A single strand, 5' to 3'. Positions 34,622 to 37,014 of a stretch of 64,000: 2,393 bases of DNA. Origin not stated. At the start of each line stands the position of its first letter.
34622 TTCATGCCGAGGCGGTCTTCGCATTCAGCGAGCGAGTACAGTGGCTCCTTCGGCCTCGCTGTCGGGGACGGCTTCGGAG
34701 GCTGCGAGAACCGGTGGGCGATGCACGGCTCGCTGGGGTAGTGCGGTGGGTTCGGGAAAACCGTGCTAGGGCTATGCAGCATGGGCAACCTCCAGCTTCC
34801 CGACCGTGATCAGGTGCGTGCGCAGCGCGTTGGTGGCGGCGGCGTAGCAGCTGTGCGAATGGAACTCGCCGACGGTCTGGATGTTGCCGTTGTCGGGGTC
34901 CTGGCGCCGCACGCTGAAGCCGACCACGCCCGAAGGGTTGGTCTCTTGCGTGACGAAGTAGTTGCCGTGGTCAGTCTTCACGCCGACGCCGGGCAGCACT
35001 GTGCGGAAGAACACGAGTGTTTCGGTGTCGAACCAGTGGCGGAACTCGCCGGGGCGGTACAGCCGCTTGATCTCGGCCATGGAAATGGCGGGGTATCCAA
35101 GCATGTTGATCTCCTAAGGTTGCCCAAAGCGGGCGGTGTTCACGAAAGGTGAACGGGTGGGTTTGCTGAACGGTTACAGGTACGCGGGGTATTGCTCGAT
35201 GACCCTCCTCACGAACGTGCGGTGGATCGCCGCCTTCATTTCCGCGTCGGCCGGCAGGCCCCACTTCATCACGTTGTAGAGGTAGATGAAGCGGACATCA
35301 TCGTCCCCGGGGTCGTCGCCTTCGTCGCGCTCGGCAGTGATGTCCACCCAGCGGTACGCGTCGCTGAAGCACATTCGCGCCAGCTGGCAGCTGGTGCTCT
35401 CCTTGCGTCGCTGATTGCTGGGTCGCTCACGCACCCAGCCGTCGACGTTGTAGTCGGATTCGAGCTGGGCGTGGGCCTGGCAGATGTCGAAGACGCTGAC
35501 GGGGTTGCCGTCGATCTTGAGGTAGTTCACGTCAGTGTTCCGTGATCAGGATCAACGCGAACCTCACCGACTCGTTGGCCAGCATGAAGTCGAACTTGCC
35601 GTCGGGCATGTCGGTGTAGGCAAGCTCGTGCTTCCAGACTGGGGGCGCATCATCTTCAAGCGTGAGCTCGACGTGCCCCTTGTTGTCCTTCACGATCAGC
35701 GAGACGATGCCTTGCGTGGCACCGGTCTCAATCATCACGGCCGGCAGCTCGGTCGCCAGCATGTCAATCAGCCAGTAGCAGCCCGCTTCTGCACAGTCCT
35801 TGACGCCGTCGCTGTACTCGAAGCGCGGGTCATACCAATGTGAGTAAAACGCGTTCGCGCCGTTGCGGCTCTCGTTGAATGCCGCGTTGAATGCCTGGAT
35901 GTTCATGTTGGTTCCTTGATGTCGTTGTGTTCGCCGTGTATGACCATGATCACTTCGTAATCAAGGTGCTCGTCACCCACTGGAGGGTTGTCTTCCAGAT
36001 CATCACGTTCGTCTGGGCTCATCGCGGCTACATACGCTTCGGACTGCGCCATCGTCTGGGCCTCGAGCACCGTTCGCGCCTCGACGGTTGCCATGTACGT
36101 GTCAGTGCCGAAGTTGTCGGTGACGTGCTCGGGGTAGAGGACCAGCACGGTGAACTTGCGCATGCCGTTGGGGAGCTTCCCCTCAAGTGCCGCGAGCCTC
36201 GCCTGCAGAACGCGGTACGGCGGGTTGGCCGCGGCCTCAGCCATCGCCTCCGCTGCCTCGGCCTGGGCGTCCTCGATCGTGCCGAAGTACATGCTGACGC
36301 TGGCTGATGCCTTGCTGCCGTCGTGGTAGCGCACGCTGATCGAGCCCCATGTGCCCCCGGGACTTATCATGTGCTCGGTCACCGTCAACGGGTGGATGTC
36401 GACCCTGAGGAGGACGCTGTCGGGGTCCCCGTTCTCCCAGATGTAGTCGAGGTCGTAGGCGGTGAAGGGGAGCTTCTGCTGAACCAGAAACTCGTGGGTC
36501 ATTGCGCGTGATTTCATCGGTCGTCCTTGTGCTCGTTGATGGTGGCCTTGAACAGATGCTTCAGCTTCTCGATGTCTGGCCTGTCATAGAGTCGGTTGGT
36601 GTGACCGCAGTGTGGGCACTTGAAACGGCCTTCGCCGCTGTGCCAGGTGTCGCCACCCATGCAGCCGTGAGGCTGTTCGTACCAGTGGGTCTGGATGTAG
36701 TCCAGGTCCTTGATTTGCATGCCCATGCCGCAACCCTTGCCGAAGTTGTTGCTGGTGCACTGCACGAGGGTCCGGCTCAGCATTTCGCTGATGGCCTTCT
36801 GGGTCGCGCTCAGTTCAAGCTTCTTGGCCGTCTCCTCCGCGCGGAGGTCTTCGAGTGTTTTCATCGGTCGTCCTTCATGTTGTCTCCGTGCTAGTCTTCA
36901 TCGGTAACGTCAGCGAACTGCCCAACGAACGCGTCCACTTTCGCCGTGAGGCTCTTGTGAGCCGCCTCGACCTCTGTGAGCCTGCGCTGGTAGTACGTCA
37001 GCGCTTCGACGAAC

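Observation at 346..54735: Genome-wide asymmetric 11-13 bp motif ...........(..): at least 27 exact copies, stoperator-like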

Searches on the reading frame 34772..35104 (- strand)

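Call 35: search_protein_families(library=pfam, proteins=[window:34772-35104:-], max_evalue=0.01)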
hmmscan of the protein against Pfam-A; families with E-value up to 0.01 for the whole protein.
window:34772-35104:- (110 aa): 1 family
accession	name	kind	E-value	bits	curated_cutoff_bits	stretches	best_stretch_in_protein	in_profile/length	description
PF24239.1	DUF7447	-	2.1e-17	63.5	24.1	1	8-94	1-88/89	Family of unknown function (DUF7447)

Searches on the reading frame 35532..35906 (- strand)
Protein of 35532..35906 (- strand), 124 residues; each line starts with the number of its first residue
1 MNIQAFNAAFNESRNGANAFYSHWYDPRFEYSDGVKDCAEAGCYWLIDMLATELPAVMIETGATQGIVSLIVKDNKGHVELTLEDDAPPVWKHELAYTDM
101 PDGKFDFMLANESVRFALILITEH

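Call 57: search_protein_families(library=pfam, proteins=[window:35532-35906:-], max_evalue=0.01)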
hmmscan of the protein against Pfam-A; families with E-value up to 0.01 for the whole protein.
window:35532-35906:- (124 aa): 1 family
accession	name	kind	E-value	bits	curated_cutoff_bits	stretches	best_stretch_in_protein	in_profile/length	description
PF21781.2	DUF6876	-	5.4e-13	49.4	27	1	15-124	11-117/117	Family of unknown function (DUF6876)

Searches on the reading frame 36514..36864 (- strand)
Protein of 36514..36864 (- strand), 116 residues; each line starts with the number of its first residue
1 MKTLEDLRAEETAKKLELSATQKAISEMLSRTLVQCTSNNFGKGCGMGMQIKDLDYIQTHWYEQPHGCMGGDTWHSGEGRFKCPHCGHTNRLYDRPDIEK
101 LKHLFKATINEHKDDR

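Call 57: search_protein_families(library=pfam, proteins=[window:36514-36864:-], max_evalue=0.01)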
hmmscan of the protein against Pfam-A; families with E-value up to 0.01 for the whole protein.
window:36514-36864:- (116 aa): 1 family
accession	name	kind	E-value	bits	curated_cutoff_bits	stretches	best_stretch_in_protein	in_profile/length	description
PF12760.12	Zn_ribbon_IS1595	-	0.0084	16.5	25.4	0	74-93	15-30/46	Transposase zinc-ribbon domain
